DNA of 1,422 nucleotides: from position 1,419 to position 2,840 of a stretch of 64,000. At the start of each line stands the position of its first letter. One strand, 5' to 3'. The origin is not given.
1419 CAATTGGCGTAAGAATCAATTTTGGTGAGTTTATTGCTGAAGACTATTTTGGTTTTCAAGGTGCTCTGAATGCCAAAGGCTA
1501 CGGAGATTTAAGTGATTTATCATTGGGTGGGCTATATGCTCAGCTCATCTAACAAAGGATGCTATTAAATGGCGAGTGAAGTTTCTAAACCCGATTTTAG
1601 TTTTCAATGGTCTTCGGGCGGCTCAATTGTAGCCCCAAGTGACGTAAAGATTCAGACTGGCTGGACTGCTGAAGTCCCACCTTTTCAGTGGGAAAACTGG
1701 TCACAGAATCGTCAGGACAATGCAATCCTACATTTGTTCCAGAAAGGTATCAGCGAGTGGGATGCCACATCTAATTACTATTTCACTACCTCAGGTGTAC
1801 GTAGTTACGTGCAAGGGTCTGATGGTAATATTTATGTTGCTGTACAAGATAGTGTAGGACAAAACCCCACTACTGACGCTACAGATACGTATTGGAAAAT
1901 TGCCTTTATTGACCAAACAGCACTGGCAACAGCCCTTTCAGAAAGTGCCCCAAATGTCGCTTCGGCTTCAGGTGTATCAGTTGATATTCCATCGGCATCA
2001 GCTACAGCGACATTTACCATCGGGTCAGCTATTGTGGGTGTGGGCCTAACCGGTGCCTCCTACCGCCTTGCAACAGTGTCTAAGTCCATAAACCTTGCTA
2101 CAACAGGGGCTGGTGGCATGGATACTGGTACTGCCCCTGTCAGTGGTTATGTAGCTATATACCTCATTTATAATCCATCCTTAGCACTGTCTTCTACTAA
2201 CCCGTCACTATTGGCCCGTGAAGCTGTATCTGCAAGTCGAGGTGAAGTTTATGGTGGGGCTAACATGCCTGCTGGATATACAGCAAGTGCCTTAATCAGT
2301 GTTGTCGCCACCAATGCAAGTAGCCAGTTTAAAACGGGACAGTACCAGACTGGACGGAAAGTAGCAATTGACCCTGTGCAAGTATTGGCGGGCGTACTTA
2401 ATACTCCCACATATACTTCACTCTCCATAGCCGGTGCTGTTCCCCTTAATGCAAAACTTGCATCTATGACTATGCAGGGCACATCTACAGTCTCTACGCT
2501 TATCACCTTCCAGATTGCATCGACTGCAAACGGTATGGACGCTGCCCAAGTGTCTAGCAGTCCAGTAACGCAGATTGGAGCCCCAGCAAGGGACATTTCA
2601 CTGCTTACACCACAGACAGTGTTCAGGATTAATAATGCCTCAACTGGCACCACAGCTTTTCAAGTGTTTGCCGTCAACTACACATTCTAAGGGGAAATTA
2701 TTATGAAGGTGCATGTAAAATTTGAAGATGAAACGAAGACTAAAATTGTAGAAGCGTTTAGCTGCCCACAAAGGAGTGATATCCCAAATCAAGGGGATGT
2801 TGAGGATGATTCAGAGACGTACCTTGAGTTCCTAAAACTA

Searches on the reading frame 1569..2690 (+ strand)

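Call 73: search_protein_families(library=phrogs, proteins=[window:1569-2690:+], max_evalue=0.00001)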
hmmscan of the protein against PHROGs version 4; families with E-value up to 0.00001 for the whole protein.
window:1569-2690:+ (373 aa): 6 families
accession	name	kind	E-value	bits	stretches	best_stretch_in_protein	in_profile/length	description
phrog_2282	-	tail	3.7e-38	132.9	1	5-129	4-124/547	tail fiber protein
phrog_11518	-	tail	1.2e-37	130.6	1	121-373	574-812/812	tail fiber protein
phrog_20878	-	tail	2e-22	81.2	1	4-125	3-116/365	tail fiber protein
phrog_17105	-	unknown function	7e-19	68.8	2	128-206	215-291/528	-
phrog_8147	-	tail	3e-12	47.4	1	7-120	4-121/436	tail fiber protein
phrog_2097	-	tail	1.1e-11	45.2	1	4-171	3-162/644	tail fiber protein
